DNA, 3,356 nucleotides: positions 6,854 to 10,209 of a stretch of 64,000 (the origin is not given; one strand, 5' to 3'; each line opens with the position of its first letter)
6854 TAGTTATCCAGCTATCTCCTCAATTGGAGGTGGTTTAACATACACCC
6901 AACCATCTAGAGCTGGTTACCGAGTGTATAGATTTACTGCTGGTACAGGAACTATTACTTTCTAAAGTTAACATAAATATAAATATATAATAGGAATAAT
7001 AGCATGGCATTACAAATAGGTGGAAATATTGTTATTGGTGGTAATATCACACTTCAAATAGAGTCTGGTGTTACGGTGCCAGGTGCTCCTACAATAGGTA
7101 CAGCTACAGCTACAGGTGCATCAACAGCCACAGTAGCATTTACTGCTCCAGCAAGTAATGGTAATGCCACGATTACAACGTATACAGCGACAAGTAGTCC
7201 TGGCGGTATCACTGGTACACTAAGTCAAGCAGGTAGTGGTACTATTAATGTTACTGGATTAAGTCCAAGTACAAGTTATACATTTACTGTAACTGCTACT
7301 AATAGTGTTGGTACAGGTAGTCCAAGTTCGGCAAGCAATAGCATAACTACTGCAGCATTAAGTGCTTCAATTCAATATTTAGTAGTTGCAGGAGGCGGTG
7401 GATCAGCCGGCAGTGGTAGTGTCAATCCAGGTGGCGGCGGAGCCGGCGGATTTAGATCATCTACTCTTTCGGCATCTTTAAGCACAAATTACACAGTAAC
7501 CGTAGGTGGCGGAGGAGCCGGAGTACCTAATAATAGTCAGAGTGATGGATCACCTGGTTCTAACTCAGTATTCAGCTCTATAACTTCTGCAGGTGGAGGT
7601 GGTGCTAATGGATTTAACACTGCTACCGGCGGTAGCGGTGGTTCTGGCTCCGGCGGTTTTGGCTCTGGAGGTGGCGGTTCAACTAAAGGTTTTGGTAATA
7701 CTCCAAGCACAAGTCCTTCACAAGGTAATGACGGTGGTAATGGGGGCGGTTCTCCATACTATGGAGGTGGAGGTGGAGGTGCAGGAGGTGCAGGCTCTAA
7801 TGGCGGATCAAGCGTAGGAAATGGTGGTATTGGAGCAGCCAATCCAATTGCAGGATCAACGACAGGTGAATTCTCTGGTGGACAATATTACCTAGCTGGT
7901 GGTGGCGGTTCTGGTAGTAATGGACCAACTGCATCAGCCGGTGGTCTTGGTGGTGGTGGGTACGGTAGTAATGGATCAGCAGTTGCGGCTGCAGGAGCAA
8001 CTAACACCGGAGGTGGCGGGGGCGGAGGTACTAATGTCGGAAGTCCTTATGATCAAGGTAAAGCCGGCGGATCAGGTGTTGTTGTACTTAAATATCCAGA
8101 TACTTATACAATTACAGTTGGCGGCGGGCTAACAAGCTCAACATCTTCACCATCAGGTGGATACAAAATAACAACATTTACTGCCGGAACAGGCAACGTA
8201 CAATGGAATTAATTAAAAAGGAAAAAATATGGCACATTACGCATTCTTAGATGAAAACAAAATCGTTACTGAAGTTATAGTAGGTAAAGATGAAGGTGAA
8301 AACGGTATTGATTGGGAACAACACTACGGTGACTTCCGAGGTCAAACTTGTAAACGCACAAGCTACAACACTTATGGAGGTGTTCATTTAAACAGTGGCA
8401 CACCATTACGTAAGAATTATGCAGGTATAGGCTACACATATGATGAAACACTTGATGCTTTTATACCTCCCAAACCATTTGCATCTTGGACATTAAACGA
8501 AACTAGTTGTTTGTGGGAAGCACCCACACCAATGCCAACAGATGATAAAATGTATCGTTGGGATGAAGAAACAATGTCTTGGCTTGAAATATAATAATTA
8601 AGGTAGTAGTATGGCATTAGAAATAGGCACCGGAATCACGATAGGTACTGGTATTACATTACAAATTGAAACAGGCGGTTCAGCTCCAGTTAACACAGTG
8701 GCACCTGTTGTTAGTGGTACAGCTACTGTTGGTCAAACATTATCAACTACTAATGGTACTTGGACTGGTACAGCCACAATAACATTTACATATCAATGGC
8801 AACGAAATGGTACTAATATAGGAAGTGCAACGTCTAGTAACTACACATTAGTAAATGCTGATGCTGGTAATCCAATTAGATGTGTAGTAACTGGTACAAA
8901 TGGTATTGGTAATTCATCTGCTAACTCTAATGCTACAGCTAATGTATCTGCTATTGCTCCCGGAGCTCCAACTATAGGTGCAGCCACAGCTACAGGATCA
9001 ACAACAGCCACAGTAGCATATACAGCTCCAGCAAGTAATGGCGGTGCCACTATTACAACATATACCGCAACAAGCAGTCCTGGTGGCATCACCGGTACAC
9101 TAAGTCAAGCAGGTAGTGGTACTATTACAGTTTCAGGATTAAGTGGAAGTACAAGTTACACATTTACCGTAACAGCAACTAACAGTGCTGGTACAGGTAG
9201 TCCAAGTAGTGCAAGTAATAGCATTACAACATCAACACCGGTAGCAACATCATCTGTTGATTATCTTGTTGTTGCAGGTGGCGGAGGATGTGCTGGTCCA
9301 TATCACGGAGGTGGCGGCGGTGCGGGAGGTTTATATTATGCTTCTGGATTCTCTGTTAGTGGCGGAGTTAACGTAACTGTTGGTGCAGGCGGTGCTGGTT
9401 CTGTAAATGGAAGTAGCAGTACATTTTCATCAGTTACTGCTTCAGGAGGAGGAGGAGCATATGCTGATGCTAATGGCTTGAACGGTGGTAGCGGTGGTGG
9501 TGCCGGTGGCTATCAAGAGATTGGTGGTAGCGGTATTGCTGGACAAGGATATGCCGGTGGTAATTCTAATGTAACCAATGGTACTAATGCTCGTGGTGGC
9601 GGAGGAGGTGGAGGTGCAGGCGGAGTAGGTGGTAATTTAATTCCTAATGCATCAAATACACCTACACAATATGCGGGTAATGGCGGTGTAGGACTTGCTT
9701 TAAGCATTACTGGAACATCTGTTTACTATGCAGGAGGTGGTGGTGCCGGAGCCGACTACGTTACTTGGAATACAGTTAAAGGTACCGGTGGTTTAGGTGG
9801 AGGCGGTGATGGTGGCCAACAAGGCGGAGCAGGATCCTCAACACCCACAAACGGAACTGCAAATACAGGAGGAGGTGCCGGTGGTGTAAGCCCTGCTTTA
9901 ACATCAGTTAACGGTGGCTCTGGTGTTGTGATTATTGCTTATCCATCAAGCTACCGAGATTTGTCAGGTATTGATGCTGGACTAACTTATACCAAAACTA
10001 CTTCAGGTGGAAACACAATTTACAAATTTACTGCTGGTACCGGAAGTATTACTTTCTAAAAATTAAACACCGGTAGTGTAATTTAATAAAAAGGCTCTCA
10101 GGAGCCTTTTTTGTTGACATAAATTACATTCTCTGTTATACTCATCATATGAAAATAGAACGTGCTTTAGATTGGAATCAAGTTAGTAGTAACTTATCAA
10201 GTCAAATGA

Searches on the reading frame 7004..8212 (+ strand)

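Call 9: search_protein_families(library=phrogs, proteins=[window:7004-8212:+], max_evalue=0.001)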
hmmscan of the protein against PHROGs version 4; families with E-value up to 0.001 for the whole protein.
window:7004-8212:+ (402 aa): 1 family
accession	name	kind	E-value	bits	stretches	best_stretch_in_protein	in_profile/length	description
phrog_2295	-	unknown function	7.4e-40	138.4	1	46-390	520-874/1183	-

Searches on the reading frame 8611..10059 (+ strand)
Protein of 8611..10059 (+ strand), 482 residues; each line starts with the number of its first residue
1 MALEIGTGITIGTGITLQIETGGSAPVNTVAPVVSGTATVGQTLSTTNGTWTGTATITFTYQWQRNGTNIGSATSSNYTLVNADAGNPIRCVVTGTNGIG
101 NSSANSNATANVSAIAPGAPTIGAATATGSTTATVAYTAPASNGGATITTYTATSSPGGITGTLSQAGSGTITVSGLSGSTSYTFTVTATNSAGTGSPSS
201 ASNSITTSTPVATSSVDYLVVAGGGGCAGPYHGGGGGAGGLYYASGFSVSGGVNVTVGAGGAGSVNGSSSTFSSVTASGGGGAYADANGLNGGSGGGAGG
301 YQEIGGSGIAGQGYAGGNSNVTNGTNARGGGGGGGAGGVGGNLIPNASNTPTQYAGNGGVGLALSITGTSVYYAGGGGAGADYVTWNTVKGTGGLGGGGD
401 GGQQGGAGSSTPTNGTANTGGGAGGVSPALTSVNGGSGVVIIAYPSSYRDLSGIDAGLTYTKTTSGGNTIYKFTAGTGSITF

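Call 9: search_protein_families(library=phrogs, proteins=[window:8611-10059:+], max_evalue=0.001)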
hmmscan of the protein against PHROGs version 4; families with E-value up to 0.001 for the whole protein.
window:8611-10059:+ (482 aa): 4 families
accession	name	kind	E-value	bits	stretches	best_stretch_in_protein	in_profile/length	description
phrog_2295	-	unknown function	2.6e-41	143.2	1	8-473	373-875/1183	-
phrog_26223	-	unknown function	7e-16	58.8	1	24-116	440-533/775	-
phrog_12736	-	head and packaging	5.7e-12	45.7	1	25-117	51-143/762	virion structural protein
phrog_3995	-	tail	7.8e-05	23.1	1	34-105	210-284/294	tail protein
